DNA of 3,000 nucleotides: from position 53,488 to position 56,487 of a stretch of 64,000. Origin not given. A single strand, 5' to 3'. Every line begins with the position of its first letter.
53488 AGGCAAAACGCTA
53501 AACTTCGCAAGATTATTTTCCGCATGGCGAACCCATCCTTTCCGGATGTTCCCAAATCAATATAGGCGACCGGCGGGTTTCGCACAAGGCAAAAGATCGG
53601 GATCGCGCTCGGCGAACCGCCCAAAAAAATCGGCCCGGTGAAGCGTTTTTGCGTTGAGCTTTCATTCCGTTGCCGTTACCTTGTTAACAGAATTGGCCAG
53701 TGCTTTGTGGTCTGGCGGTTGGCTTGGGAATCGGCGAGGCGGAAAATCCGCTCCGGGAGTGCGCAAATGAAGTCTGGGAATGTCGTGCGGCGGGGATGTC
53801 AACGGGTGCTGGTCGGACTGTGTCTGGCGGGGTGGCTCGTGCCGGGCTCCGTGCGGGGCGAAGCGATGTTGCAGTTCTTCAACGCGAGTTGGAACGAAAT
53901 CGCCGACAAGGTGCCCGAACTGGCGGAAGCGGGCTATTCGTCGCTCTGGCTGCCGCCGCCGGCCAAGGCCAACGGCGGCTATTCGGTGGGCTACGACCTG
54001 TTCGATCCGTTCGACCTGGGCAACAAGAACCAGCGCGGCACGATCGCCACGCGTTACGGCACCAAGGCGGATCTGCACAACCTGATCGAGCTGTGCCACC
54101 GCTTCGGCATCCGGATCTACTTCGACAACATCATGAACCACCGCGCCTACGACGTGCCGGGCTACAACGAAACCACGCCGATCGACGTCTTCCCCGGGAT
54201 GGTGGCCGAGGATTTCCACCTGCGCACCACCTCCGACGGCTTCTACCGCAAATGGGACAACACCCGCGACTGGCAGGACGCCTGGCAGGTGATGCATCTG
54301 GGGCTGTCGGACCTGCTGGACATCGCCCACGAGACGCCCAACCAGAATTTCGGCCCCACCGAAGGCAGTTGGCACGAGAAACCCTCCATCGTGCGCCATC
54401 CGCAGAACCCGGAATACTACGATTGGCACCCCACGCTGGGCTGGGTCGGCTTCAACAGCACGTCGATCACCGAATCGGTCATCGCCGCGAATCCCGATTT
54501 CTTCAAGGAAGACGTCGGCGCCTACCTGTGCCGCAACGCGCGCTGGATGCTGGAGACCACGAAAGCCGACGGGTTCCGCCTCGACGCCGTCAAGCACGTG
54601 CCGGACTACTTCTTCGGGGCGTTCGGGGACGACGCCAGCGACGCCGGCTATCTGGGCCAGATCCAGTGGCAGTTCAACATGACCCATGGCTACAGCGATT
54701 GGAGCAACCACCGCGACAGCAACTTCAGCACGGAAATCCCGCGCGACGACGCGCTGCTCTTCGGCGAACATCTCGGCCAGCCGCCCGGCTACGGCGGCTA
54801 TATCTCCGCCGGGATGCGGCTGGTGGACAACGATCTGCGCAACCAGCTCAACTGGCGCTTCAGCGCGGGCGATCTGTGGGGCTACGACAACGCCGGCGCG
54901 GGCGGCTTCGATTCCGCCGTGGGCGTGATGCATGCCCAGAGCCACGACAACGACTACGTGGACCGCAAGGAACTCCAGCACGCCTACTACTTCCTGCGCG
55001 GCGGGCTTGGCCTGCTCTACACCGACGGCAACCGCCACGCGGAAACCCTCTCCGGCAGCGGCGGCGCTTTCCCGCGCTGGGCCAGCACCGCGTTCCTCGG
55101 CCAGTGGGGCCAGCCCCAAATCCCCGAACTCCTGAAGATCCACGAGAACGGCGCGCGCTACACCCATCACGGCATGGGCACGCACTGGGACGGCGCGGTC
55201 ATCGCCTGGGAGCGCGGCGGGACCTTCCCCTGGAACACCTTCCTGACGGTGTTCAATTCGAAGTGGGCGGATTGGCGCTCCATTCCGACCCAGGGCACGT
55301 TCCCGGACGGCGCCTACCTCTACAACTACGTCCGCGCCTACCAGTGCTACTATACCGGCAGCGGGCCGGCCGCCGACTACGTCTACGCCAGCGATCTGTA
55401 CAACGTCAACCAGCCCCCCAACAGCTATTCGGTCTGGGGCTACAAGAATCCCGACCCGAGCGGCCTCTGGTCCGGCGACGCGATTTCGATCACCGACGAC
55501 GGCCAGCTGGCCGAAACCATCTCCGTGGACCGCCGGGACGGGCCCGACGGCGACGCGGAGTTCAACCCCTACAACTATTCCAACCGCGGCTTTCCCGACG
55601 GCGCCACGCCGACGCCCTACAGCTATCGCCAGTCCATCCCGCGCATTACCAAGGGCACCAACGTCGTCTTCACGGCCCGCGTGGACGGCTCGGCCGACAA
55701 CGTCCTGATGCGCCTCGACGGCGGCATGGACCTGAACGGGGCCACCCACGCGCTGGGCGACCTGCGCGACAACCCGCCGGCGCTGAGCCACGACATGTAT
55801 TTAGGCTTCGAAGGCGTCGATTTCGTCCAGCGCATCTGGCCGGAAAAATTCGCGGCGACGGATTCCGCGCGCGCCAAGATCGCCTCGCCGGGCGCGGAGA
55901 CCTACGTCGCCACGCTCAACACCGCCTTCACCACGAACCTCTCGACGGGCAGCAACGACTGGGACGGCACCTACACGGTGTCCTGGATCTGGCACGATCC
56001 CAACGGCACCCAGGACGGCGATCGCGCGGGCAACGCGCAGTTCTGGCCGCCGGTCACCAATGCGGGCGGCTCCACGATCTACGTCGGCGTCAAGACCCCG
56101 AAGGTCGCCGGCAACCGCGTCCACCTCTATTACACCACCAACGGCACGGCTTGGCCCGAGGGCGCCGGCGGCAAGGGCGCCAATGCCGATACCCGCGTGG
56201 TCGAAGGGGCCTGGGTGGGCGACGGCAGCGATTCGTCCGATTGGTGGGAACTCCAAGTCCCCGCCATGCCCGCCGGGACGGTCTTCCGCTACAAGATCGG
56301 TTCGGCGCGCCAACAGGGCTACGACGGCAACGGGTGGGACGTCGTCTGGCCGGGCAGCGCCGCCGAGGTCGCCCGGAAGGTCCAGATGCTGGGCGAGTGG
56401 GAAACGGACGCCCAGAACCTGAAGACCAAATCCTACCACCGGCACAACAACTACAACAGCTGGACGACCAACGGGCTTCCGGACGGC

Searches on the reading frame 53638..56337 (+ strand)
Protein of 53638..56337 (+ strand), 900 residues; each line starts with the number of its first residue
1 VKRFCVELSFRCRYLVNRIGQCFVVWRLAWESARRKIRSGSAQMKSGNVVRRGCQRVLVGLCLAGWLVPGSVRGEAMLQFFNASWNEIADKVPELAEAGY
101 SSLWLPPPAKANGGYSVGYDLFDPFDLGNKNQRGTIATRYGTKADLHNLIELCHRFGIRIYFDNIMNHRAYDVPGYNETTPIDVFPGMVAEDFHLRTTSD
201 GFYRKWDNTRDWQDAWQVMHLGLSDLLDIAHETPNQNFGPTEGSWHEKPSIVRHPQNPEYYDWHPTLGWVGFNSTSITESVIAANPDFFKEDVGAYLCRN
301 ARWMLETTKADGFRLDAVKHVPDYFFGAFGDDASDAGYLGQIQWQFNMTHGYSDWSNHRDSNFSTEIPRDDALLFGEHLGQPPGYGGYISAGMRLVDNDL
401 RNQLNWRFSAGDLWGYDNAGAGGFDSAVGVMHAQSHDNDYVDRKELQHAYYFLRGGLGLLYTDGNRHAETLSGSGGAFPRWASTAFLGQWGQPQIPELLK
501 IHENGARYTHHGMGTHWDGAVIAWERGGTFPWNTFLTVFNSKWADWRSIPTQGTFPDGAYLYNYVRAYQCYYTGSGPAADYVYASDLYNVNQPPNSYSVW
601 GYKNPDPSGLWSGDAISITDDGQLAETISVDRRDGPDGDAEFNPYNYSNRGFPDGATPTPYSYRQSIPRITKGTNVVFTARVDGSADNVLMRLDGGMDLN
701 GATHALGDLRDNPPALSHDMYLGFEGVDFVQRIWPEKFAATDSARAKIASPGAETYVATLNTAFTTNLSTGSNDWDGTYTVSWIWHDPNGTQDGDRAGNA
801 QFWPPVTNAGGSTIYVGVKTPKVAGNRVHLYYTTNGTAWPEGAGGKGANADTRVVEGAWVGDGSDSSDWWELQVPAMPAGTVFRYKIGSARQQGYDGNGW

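Call 81: search_protein_families(library=pfam, proteins=[window:53638-56337:+], max_evalue=0.001)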
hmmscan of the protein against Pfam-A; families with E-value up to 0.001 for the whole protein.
window:53638-56337:+ (900 aa): 1 family
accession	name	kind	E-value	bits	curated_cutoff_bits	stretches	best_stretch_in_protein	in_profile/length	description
PF00128.31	Alpha-amylase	-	3.2e-12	46.8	22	1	85-381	18-244/446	Alpha amylase, catalytic domain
